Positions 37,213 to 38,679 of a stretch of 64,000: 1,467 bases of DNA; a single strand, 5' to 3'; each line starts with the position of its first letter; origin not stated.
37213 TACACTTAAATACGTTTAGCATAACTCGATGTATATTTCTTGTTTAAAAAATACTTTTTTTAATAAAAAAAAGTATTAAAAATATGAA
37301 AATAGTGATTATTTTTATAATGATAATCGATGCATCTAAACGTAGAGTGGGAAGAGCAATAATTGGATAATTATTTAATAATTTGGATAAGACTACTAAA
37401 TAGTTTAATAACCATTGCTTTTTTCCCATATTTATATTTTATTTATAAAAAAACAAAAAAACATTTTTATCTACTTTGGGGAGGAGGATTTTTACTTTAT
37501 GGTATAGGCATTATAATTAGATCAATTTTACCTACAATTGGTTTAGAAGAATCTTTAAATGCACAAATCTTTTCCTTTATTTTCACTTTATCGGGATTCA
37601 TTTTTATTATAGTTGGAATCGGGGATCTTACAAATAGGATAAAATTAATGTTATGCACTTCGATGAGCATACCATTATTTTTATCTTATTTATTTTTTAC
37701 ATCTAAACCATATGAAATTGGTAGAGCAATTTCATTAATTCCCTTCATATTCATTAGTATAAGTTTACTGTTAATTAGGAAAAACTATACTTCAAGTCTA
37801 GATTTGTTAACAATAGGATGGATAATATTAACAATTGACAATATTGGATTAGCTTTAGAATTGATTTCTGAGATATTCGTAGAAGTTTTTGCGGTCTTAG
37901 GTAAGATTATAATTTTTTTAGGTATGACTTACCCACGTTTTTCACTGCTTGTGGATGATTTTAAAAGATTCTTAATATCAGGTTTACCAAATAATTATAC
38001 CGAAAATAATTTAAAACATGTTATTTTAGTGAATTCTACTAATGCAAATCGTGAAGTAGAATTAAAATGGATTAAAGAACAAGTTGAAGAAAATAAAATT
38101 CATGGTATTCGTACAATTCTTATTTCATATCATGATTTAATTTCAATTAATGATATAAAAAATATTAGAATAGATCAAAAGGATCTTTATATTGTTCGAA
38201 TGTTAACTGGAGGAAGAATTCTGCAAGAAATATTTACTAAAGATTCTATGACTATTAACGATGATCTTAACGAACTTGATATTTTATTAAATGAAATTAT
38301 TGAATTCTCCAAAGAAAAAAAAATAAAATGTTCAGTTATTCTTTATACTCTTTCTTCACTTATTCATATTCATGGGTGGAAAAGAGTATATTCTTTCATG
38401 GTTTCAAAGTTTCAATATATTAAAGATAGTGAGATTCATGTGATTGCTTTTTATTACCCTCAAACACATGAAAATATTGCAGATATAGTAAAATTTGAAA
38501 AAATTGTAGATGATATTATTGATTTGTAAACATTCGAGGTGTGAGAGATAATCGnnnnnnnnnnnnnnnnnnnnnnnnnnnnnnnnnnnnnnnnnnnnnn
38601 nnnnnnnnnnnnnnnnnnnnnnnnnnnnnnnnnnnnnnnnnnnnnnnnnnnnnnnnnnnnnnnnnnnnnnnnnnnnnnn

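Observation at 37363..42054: KaiC-like ATPase neighbourhood: membrane protein with cytoplasmic domain, GH3/ANL-type ligase, single-domain KaiC-like ATPase, and tandem PhoU/TrkA-C regulators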

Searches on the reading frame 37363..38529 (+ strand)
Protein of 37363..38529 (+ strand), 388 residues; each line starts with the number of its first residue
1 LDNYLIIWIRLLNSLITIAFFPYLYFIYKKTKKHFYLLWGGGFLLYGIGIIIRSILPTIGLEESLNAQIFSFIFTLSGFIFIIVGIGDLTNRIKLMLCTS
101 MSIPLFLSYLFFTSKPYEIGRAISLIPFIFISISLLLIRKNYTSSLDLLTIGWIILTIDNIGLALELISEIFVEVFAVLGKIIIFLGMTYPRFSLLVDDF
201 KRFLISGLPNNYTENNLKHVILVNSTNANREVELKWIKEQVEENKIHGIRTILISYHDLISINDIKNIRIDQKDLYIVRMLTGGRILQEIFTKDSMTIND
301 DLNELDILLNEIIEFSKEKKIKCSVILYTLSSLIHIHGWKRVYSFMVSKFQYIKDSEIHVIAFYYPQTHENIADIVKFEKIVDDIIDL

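Call 3: search_protein_families(library=pfam, proteins=[window:37363-38529:+], max_evalue=0.01)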
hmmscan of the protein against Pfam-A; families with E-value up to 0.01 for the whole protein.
window:37363-38529:+ (388 aa): 0 families

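Call 4: search_protein_families(library=ncbifam, proteins=[window:37363-38529:+], max_evalue=0.01)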
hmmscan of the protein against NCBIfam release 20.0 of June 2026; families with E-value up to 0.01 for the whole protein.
window:37363-38529:+ (388 aa): 0 families

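Call 7: search_protein_families(library=pfam, proteins=[window:37363-38529:+], max_evalue=10)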
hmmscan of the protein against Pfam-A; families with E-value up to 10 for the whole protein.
window:37363-38529:+ (388 aa): 0 families

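Call 10: find_homologous_proteins(query=window:37363-38529:+, max_evalue=0.001)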
Query window:37363-38529:+ (388 aa): 77 proteins with E <= 0.001 among 7436 candidates.
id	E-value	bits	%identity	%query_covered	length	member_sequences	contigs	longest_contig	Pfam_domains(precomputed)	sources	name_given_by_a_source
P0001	5.4e-245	831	100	100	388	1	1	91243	-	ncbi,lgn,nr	ncbi:hypothetical protein JW865_07860 [Candidatus Bathyarchaeota archaeon]|nr:hypothetical protein [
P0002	1.7e-146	507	56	100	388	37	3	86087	-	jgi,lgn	jgi:hypothetical protein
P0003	6.9e-142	491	56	97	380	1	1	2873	-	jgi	-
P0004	8.1e-142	491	57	98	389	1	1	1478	-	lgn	-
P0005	3.5e-141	489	55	97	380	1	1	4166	-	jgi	-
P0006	8.9e-141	488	55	97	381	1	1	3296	-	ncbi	-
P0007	1.2e-139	484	55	97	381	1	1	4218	-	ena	-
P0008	1.4e-139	484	56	99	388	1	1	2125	-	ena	-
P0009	4.1e-139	482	56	97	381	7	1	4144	-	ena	-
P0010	1.8e-138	480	56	96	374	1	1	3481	-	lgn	-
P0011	1.3e-137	477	56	97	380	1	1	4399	-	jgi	-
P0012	2.0e-137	477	54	97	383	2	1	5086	-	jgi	-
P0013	4.5e-137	476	55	97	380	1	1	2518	-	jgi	jgi:hypothetical protein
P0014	4.8e-137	475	56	96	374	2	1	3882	-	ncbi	-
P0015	1.3e-136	474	55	97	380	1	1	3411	-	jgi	jgi:hypothetical protein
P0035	3.0e-101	358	45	98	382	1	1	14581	-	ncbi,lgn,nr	ncbi:MAG: hypothetical protein NTV61_03290 [Candidatus Bathyarchaeota archaeon]|nr:hypothetical prot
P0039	6.1e-100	353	42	99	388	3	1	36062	PF19447.5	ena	-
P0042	5.5e-99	350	43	99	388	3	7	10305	-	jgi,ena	-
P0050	2.1e-94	335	42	98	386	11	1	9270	-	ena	-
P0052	4.7e-94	334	42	97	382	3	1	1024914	-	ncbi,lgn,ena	-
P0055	2.5e-90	322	41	99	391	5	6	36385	-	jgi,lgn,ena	-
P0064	8.0e-88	313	44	98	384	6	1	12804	-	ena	-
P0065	2.4e-86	309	39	99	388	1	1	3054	-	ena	-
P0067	9.7e-84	300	44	93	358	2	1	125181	-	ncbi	ncbi:MAG: hypothetical protein ABIJ47_05390 [Candidatus Bathyarchaeota archaeon]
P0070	7.3e-77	277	40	97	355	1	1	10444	PF19447.5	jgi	-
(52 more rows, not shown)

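Call 12: find_related_loci(query=A1, collection=genome_contigs, flank=10000)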
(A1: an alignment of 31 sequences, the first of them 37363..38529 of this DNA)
Query A1 (388 aa) in genome_contigs; peptide patterns used: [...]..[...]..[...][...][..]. (x = any residue, [..] = any of these).
28 stretches matched a pattern; 18 encode a relative of the query (tblastn E <= 1e-3); 18 distinct loci.
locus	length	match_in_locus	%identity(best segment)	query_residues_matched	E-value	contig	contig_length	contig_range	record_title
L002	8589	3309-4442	56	9-386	5e-150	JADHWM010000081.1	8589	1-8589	MAG: Candidatus Bathyarchaeota archaeon isolate BS750m-G27 BS-750m-C16244, whole genome shotgun sequence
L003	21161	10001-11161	49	1-388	6e-135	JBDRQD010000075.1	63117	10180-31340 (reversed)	MAG: Candidatus Bathyarchaeota archaeon isolate MEGAHIT-group-2.2 k141_153766, whole genome shotgun sequence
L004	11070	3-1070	56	31-386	2e-134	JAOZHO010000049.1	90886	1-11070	MAG: Candidatus Bathyarchaeota archaeon isolate QDN_3 k147_1189440, whole genome shotgun sequence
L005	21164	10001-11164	51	1-388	4e-129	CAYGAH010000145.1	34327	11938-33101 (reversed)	MAG TPA_asm: uncultured Candidatus Bathyarchaeia archaeon isolate ERP108616_co1_399 genome assembly, contig: k119_588768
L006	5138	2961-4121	49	1-388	1e-124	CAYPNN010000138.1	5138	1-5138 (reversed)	MAG TPA_asm: uncultured Candidatus Bathyarchaeia archaeon isolate binchicken_co178_193 genome assembly, contig: NODE_187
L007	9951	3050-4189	46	9-388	5e-119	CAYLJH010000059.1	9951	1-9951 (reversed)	MAG TPA_asm: uncultured Candidatus Bathyarchaeia archaeon isolate binchicken_co132_159 genome assembly, contig: NODE_317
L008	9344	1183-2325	47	1-388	2e-110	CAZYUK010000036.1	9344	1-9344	MAG TPA_asm: uncultured Candidatus Bathyarchaeia archaeon isolate SRP098346_co1_156 genome assembly, contig: NODE_9679_l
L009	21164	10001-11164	45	1-388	6e-110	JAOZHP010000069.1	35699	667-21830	MAG: Candidatus Bathyarchaeota archaeon isolate QDN_4 k147_519015, whole genome shotgun sequence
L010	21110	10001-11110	42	10-386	5e-102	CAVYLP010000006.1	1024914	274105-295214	MAG: Candidatus Bathyarchaeota archaeon isolate MFD01299.bin.1.8 genome assembly, contig: contig_9957, whole genome shot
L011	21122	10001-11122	45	9-386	7e-92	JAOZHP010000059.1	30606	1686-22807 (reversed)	MAG: Candidatus Bathyarchaeota archaeon isolate QDN_4 k147_478736, whole genome shotgun sequence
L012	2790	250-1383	45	5-386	1e-92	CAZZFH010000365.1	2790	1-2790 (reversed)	MAG TPA_asm: uncultured Candidatus Bathyarchaeia archaeon isolate SRP178699_co2_149 genome assembly, contig: NODE_53644_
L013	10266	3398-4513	41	10-383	3e-89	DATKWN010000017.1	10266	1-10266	MAG TPA_asm: Candidatus Krumholzibacteriaceae bacterium isolate SMAG_U14164 k141_1731431, whole genome shotgun sequence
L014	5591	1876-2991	39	10-383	1e-88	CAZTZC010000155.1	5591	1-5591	MAG TPA_asm: uncultured Candidatus Bathyarchaeia archaeon isolate SRP214966_co7_240 genome assembly, contig: NODE_16376_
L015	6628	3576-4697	39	10-385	1e-87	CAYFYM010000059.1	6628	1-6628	MAG TPA_asm: uncultured Candidatus Bathyarchaeia archaeon isolate ERP108616_co1_60 genome assembly, contig: k119_853221,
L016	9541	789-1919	38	10-388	9e-85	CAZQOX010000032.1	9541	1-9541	MAG TPA_asm: uncultured Candidatus Bathyarchaeia archaeon isolate binchicken_co89_247 genome assembly, contig: NODE_1467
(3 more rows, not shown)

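Call 30: predict_structure(alignment_id=A2)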
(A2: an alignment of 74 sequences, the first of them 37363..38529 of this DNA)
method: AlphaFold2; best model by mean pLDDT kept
length: 388 residues; sequences in the alignment: 74
mean_pLDDT: 79.8   pTM: 0.58
mean pLDDT of the five models: 79.8, 79.7, 79.5, 76.3, 75.6
residues with pLDDT >= 90: 78; 70-90: 236; 50-70: 50; < 50: 24
segments of 3 or more residues with pLDDT < 50: 196-198, 208-215, 284-291
pLDDT, mean of each block of 10 residues (from residue 1): 78 92 83 82 93 84 78 87 80 74 70 61 81 79 66 92 86 90 81 49 56 58 88 91 85 89 83 83 53 68 82 78 89 90 88 84 89 86 89
secondary structure, 60 per line:
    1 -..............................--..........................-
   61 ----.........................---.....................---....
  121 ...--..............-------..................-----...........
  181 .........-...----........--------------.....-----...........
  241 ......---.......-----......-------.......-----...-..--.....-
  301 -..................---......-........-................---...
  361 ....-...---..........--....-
elements in order: H2-31 H34-59 H65-89 H93-113 H117-123 H126-139 H147-164 H170-189 H198-205 E220-224 H230-246 E250-256 H262-267 E275-281 E295-299 H302-319 E323-328 H330-337 H339-354 E358-364 H372-381 E384-387

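Call 47: search_protein_families(library=pfam, alignment_id=A1, max_evalue=1)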
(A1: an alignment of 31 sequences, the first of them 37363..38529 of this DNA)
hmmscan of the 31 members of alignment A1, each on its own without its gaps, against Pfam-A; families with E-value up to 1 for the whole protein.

A. member 1, window:37363-38529:+ (388 aa): 0 families

B. families by the number of members that match (of 31 scanned): 18 families
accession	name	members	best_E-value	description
PF19447.4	DUF5985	13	6.7e-06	Family of unknown function (DUF5985)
PF24336.1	DUF7504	8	0.013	Family of unknown function (DUF7504)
PF00308.24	Bac_DnaA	3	0.047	Bacterial DnaA ATPAse domain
PF07695.17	7TMR-DISM_7TM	2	0.032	7TM diverse intracellular signalling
PF04193.19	PQ-loop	2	0.63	PQ loop repeat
PF24985.1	DUF7775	1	0.015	Domain of unknown function (DUF7775)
PF22316.2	ABhydrolase-like_N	1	0.044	A/B hydrolase-like, N-terminal domain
PF12555.13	SteA-like_C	1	0.063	SteA-like C-terminal domain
PF20237.3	DUF6594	1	0.09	Family of unknown function (DUF6594)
PF23400.1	CARF_Card1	1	0.11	Card1 CARF domain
PF24365.1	DUF7521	1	0.13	Family of unknown function (DUF7521)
PF21082.3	MS_channel_3rd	1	0.16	Mechanosensitive ion channel MscS, C-terminal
PF23671.1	HTH_70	1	0.2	HTH 3-helical bundle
PF21564.2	Caudo_bapla_RBP_neck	1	0.23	Lactococcus phage p2, Receptor binding protein, neck domain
PF05803.17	Chordopox_L2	1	0.27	Chordopoxvirus L2 protein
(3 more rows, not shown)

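Call 49: search_protein_families(library=pfam, proteins=[P0039, P0070, P0042, P0050, P0055, P0065, P0035, P0052, P0064, P0067], max_evalue=0.5)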
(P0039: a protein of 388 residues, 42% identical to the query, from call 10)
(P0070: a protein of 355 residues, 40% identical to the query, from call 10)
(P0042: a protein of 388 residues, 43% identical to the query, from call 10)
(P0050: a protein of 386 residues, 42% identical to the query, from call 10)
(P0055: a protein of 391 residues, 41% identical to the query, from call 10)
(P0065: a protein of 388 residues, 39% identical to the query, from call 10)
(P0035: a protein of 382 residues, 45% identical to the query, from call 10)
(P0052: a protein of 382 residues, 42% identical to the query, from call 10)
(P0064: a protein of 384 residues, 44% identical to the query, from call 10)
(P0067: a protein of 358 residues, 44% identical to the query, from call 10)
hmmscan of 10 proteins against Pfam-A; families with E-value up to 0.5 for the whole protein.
P0039 (388 aa): 2 families
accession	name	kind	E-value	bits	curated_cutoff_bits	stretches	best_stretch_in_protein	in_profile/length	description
PF19447.4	DUF5985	-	1.4e-05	25.8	27.3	1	26-87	22-82/86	Family of unknown function (DUF5985)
PF00308.24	Bac_DnaA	-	0.047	14.3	23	1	292-336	85-129/162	Bacterial DnaA ATPAse domain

P0070 (355 aa): 1 family
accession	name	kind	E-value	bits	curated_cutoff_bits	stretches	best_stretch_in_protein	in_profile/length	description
PF19447.4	DUF5985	-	6.7e-06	26.8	27.3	1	15-78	19-81/86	Family of unknown function (DUF5985)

P0042 (388 aa): 3 families
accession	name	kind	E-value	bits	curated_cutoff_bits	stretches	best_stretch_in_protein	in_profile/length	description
PF19447.4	DUF5985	-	0.00053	20.7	27.3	1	28-86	24-81/86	Family of unknown function (DUF5985)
PF24336.1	DUF7504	-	0.048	14.6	27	1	241-385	22-176/179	Family of unknown function (DUF7504)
PF00308.24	Bac_DnaA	-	0.071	13.7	23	1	292-336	85-129/162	Bacterial DnaA ATPAse domain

P0050 (386 aa): 1 family
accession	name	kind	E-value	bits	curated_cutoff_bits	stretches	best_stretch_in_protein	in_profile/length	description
PF19447.4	DUF5985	-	0.00011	22.8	27.3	1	14-86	8-82/86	Family of unknown function (DUF5985)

P0055 (391 aa): 1 family
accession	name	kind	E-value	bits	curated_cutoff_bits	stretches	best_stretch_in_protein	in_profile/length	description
PF19447.4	DUF5985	-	6.3e-05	23.7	27.3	1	22-86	19-82/86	Family of unknown function (DUF5985)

P0065 (388 aa): 1 family
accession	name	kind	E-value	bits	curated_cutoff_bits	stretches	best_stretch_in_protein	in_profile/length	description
PF19447.4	DUF5985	-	5.5e-05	23.8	27.3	1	22-87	18-82/86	Family of unknown function (DUF5985)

P0035 (382 aa): 1 family
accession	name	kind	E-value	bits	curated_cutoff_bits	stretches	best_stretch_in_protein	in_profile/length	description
PF24336.1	DUF7504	-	0.28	12.1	27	1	240-380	30-178/179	Family of unknown function (DUF7504)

P0052 (382 aa): 0 families

P0064 (384 aa): 1 family
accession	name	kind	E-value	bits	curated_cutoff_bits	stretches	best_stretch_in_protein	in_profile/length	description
PF24336.1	DUF7504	-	0.024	15.6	27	1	295-382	87-177/179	Family of unknown function (DUF7504)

P0067 (358 aa): 2 families
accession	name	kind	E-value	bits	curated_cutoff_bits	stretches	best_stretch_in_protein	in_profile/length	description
PF24336.1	DUF7504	-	0.046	14.6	27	1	268-358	86-179/179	Family of unknown function (DUF7504)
PF21564.2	Caudo_bapla_RBP_neck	-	0.23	12.3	27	0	226-237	3-14/21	Lactococcus phage p2, Receptor binding protein, neck domain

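Call 81: fold_search(model_id=the predicted structure, library=pdb)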
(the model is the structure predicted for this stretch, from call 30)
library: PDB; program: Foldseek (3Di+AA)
matches with E <= 10: 956; with E <= 0.001: 0
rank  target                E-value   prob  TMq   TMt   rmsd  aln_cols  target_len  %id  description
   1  6s3k_A                4.0e-03  0.72  0.19  0.14  27.5       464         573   12  KimA from Bacillus subtilis in inward-facing, occluded state (released 2020-02-12)
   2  2ekd_A                4.2e-03  1.00  0.31  0.54   5.0       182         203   15  Structural study of Project ID PH0250 from Pyrococcus horikoshii OT3 (released 2007-09-25)
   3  8rsq                  5.6e-03  0.96  0.29  0.29  18.5       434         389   11  Crystal structure of marine actinobacteria clade rhodopsin (MAR) - human GTPase Arf1 (L8K,Q71L) chimera; Ground state (released 2025-04-02)
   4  8b70_A                5.6e-03  0.60  0.19  0.14  24.6       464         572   11  KimA from B. subtilis with nucleotide second-messenger c-di-AMP bound (released 2023-01-18)
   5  2ekd_F                7.2e-03  1.00  0.31  0.54   5.0       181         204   18  Structural study of Project ID PH0250 from Pyrococcus horikoshii OT3 (released 2007-09-25)
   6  6v38_A                7.2e-03  0.51  0.17  0.10  19.5       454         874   12  Cryo-EM structure of Ca2+-bound hsSlo1 channel (released 2019-12-25)
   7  8ghg_A                9.1e-03  0.57  0.18  0.11  19.9       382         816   14  Cryo-EM structure of hSlo1 in digitonin, Ca2+-free and EDTA-free (released 2023-05-10)
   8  6w25_A                1.0e-02  0.35  0.14  0.12  19.2       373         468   13  Crystal structure of the Melanocortin-4 Receptor (MC4R) in complex with SHU9119 (released 2020-04-29)
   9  3io5_B                1.6e-02  1.00  0.28  0.38   3.9       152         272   13  Crystal Structure of a dimeric form of the uvsX Recombinase core domain from Enterobacteria Phage T4 (released 2010-08-25)
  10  8ghg_B                1.9e-02  0.41  0.18  0.11  20.1       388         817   14  Cryo-EM structure of hSlo1 in digitonin, Ca2+-free and EDTA-free (released 2023-05-10)
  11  3io5_A                2.1e-02  1.00  0.27  0.37   7.7       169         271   11  Crystal Structure of a dimeric form of the uvsX Recombinase core domain from Enterobacteria Phage T4 (released 2010-08-25)
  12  8ghf_A                2.9e-02  0.38  0.19  0.10  20.7       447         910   12  cryo-EM structure of hSlo1 in plasma membrane vesicles (released 2023-05-10)
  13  8gh9_A                3.0e-02  0.33  0.17  0.10  19.0       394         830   12  Cryo-EM structure of hSlo1 in total membrane vesicles (released 2023-05-10)
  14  8vaz_A                3.5e-02  0.30  0.17  0.10  22.2       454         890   11  Structure of human Slo1 and human LRRC26 in EDTA - LRRD masked (released 2024-12-25)
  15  8zn5_B                3.8e-02  1.00  0.29  0.26   4.1       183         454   16  Crystal Structure of Designed Clock Protein KaiC (released 2025-04-16)
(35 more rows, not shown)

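Call 84: search_protein_families(library=pfam, proteins=[L009:8337-9956:-, L013:7631-8182:+, L013:6861-7610:+, L007:7112-8551:+, L009:18228-19493:-, L009:6808-7398:-], max_evalue=0.001)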
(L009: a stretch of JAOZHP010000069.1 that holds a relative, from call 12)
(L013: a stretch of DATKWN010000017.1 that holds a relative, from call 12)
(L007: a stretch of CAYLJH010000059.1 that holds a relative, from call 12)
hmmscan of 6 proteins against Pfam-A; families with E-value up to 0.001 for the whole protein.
L009:8337-9956:- (539 aa): 3 families
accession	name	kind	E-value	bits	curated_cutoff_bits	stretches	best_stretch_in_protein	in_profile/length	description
PF00587.30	tRNA-synt_2b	-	8.2e-39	133.9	29.3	1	159-334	4-179/179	tRNA synthetase class II core domain (G, H, P, S and T)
PF03129.25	HGTP_anticodon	-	3e-19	69.4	21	1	350-445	1-93/94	Anticodon binding domain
PF09180.16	ProRS-C_1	-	2.7e-14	53.5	31.5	1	472-539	1-71/71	Prolyl-tRNA synthetase, C-terminal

L013:7631-8182:+ (183 aa): 0 families

L013:6861-7610:+ (249 aa): 9 families
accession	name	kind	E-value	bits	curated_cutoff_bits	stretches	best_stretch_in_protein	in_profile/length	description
PF00037.32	Fer4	-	1.3e-09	37.9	21.1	1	222-242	3-23/24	4Fe-4S binding domain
PF13237.11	Fer4_10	-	4.3e-07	30.2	25.5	1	193-238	4-53/53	4Fe-4S dicluster domain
PF14697.11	Fer4_21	-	5.3e-07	30.1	35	1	194-242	4-57/59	4Fe-4S dicluster domain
PF12838.12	Fer4_7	-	1.3e-06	29.2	27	1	197-241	1-52/52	4Fe-4S dicluster domain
PF12797.12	Fer4_2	-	3.4e-06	27.1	24.5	1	220-239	3-22/22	4Fe-4S binding domain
PF13187.11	Fer4_9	-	6.5e-06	26.5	27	1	198-242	2-52/52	4Fe-4S dicluster domain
PF12837.12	Fer4_6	-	1.6e-05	25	25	1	222-242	4-24/24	4Fe-4S binding domain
PF25160.1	LdpA_Fe-S-bd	-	0.00033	20.8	27.6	1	225-243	26-44/49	LdpA Fe-S cluster-binding domain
PF12800.12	Fer4_4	-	0.00043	20.8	24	1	225-239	2-16/17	4Fe-4S binding domain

L007:7112-8551:+ (479 aa): 2 families
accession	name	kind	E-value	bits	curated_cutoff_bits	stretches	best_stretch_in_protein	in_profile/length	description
PF01546.33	Peptidase_M20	-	6.9e-09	36.3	24.6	1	108-289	26-113/206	Peptidase family M20/M25/M40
PF07687.19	M20_dimer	-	9.1e-06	26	21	1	190-280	8-100/107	Peptidase dimerisation domain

L009:18228-19493:- (421 aa): 6 families
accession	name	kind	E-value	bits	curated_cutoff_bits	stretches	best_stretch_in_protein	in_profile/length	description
PF00535.33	Glycos_transf_2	-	7.1e-31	107.8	23.3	1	76-202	2-128/168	Glycosyl transferase family 2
PF13641.12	Glyco_tranf_2_3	-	1.8e-23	84.2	27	1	74-299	3-230/230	Glycosyltransferase like family 2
PF13632.12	Glyco_trans_2_3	-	6.5e-22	78.8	27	1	155-367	1-182/198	Glycosyl transferase family group 2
PF03142.21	Chitin_synth_2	-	9.9e-12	44.7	27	1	154-237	203-284/527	Chitin synthase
PF13506.12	Glyco_transf_21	-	1.8e-10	41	21.7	1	132-298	10-174/174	Glycosyl transferase family 21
PF10111.15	Glyco_tranf_2_2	-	3.3e-09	37.1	27.3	1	76-270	2-206/276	Glycosyltransferase like family 2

L009:6808-7398:- (196 aa): 8 families
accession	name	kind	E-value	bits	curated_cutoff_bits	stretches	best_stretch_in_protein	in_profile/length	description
PF05175.20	MTS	-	1.6e-15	57.6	23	1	28-166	20-147/170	Methyltransferase small domain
PF13649.12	Methyltransf_25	-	3.4e-08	34.5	27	1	43-103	1-58/97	Methyltransferase domain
PF06325.19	PrmA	-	4e-07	30.3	22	1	42-99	164-221/296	Ribosomal protein L11 methyltransferase (PrmA)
PF13847.12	Methyltransf_31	-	4.4e-07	30.1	27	1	42-161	6-113/145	Methyltransferase domain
PF08241.18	Methyltransf_11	-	1.7e-05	25.8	21.2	1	44-100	1-52/95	Methyltransferase domain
PF12847.13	Methyltransf_18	-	0.00016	22.2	27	1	42-104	17-79/151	Methyltransferase domain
PF01170.24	UPF0020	-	0.00029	21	22.3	1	55-164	69-171/197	RMKL-like, methyltransferase domain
PF01596.23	Methyltransf_3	-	0.00085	19.1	22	0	24-103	29-109/204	O-methyltransferase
